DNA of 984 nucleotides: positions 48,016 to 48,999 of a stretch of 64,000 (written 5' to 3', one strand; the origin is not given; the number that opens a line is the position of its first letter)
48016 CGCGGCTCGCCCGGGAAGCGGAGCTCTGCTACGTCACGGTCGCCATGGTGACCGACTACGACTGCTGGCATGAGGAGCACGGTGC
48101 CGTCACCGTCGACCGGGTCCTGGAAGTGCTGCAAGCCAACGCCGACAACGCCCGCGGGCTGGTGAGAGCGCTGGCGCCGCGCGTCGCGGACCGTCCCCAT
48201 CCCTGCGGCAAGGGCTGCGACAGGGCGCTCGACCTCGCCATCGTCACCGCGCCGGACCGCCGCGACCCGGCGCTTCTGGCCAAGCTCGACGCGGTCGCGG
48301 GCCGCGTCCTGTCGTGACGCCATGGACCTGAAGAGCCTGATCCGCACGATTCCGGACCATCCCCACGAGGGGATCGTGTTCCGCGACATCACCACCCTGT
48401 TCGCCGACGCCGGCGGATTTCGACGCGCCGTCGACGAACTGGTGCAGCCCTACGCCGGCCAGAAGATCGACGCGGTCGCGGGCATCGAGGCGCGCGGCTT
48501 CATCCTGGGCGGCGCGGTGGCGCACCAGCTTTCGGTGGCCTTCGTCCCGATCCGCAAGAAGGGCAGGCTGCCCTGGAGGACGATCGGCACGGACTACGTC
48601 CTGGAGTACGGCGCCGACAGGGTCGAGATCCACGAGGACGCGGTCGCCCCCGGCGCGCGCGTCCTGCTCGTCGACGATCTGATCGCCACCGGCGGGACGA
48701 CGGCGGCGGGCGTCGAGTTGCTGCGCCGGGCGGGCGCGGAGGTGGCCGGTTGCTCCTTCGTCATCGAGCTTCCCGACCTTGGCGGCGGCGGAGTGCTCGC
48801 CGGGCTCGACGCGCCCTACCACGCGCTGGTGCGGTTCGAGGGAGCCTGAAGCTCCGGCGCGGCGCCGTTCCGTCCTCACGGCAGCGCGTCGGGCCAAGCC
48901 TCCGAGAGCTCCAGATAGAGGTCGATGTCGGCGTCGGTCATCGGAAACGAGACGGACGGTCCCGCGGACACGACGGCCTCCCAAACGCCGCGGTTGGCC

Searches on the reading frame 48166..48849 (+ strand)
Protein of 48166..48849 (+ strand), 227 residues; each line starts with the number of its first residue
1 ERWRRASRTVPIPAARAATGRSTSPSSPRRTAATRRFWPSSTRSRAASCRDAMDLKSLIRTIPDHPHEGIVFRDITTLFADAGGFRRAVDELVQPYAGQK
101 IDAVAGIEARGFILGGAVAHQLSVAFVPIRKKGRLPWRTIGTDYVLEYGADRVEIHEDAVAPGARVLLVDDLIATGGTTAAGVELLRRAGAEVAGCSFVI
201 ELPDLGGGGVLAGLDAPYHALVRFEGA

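Call 79: search_protein_families(library=pfam, proteins=[window:48166-48849:+], max_evalue=0.0001)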
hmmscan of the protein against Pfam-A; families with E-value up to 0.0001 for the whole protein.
window:48166-48849:+ (227 aa): 1 family
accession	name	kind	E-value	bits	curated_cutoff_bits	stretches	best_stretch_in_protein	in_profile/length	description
PF00156.33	Pribosyltran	-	8.9e-16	58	26.3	1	88-200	18-124/158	Phosphoribosyl transferase domain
